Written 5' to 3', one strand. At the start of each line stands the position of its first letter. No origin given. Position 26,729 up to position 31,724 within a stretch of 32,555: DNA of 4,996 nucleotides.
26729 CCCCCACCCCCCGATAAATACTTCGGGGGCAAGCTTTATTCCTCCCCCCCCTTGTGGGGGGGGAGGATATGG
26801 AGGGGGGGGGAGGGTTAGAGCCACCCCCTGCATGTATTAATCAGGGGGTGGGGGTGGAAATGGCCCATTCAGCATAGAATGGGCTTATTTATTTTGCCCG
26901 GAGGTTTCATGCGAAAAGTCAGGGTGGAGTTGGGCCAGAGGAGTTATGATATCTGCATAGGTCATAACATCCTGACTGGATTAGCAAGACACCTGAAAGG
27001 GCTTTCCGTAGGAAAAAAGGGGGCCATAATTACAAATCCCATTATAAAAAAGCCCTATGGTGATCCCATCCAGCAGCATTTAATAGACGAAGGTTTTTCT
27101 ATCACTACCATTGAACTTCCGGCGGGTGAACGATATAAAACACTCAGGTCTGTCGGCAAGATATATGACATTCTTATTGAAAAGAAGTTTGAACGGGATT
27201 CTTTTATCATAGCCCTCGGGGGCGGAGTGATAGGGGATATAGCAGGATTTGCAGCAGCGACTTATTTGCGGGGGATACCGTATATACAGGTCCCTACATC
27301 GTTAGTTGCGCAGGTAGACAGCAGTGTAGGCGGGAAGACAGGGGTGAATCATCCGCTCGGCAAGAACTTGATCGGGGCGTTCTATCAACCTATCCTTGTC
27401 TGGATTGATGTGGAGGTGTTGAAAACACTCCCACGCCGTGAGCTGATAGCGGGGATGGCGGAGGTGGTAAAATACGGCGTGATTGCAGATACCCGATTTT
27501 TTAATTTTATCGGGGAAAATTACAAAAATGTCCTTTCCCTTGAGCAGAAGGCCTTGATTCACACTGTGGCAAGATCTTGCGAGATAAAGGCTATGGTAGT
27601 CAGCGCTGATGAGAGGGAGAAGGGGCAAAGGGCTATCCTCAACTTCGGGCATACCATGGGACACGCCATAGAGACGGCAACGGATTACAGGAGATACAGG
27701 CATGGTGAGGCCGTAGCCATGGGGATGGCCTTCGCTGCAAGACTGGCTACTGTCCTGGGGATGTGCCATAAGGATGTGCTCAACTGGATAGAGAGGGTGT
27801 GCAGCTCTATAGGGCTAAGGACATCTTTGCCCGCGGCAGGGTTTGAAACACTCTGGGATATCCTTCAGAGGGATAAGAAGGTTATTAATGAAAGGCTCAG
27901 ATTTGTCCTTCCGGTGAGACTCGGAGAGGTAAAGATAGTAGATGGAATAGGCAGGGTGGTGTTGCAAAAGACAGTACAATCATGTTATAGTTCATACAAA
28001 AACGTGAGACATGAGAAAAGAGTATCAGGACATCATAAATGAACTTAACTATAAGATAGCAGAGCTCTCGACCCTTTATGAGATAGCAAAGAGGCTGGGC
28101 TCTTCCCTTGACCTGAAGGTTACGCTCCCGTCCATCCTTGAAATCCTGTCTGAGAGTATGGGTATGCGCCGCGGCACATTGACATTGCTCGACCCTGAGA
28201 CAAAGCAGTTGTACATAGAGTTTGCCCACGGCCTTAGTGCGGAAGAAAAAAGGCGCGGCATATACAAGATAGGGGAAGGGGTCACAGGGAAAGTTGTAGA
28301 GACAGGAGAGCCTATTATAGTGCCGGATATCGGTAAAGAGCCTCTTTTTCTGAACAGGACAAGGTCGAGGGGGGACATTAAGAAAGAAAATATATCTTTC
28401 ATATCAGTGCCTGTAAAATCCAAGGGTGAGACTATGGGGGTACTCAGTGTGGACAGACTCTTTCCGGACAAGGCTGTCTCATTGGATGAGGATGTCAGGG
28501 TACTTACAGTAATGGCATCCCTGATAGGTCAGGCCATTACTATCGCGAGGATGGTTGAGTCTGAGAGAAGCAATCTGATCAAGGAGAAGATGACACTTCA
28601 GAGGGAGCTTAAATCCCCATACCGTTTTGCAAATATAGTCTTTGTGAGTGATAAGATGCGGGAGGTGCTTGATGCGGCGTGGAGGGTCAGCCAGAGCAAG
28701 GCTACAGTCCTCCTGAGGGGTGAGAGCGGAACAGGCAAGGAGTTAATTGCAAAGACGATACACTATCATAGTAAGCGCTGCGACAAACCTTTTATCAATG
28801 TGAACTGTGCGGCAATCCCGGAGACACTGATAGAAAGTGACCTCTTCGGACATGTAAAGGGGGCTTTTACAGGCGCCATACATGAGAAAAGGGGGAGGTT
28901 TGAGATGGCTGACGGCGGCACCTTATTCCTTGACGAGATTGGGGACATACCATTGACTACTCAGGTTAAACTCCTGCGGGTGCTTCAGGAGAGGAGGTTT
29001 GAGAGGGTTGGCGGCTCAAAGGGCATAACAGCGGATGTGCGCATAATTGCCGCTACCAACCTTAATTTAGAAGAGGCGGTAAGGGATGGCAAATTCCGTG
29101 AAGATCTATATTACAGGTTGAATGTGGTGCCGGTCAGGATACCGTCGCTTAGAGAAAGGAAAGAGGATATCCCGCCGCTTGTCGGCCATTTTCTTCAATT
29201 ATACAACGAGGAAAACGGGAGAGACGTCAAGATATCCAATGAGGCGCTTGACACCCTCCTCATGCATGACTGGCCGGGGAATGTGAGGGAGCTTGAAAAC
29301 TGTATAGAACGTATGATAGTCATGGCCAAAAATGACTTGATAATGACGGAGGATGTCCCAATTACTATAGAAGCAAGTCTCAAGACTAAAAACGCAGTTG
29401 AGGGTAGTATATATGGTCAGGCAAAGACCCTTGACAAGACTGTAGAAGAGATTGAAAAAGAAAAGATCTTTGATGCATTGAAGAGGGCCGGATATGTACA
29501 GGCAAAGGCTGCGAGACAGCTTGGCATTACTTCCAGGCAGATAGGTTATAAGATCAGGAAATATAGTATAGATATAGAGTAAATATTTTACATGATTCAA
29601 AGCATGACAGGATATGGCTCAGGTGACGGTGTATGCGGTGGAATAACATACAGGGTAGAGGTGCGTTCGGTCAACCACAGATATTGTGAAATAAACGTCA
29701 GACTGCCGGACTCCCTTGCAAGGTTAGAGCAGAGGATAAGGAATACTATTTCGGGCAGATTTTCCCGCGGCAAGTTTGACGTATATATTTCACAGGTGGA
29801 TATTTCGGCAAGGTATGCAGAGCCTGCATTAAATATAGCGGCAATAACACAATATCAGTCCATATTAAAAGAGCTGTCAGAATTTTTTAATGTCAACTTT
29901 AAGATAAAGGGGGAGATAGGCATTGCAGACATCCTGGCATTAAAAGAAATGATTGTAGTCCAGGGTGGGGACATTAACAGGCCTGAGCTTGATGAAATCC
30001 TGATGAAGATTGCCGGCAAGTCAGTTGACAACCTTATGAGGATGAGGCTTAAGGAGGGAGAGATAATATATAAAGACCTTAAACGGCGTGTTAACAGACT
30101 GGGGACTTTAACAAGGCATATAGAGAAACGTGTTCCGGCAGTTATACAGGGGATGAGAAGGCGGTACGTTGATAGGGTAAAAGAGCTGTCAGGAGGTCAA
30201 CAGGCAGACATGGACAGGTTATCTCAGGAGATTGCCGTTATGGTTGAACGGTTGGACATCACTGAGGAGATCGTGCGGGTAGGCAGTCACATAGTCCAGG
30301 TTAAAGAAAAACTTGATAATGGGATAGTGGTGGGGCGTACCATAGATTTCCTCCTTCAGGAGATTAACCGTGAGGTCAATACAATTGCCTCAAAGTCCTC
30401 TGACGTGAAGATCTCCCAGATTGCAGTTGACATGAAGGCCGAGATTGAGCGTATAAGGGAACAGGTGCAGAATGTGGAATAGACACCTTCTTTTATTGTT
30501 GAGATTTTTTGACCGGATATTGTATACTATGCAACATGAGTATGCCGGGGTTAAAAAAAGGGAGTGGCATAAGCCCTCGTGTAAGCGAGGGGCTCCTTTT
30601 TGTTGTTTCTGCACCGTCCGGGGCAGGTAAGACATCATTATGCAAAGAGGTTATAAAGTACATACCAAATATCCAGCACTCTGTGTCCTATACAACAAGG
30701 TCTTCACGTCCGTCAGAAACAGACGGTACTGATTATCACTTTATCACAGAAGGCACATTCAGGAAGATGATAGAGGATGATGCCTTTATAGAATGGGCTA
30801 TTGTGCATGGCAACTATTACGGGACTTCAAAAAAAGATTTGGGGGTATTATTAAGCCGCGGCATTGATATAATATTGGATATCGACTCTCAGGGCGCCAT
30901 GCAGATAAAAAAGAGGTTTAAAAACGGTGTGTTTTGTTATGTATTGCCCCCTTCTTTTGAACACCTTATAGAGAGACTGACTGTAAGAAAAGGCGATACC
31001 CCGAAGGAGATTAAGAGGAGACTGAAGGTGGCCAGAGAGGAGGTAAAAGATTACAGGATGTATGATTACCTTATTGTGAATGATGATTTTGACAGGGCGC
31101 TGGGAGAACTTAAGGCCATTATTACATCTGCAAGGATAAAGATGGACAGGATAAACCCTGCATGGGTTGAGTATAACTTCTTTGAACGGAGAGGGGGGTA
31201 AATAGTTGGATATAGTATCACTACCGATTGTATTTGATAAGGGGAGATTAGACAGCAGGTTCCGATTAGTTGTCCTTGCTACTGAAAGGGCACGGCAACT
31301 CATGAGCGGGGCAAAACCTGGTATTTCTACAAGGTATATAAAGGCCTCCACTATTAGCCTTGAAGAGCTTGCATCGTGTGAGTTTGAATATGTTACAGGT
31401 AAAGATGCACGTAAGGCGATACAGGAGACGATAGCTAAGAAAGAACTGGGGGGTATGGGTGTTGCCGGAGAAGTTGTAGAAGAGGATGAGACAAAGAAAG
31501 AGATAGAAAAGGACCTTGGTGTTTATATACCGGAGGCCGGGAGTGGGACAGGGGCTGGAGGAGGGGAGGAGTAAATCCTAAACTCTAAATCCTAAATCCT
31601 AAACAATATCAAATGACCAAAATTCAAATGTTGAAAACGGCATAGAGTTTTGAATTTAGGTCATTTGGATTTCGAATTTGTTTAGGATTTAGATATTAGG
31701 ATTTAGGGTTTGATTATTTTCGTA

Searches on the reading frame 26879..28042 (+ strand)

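Call 43: search_protein_families(library=pfam, proteins=[window:26879-28042:+], max_evalue=0.00001)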
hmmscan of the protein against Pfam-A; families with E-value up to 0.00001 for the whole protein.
window:26879-28042:+ (387 aa): 3 families
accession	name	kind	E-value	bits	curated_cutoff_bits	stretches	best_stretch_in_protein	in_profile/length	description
PF01761.26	DHQ_synthase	-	2.3e-49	166.3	24.2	1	78-190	2-114/115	3-dehydroquinate synthase N-terminal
PF24621.2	DHQS_C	-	5.5e-48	163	27.6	1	192-335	1-144/144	3-dehydroquinate synthase C-terminal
PF13685.12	Fe-ADH_2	-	3e-09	37.5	28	1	27-182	2-146/149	Iron-containing alcohol dehydrogenase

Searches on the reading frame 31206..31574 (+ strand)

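Call 87: search_protein_families(library=pfam, proteins=[window:31206-31574:+], max_evalue=0.00001)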
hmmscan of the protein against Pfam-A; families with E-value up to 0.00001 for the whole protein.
window:31206-31574:+ (122 aa): 1 family
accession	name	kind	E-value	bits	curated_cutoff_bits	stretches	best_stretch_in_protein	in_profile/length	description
PF01192.27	RNA_pol_Rpb6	-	2.7e-09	37.3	26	1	15-56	6-47/53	RNA polymerase Rpb6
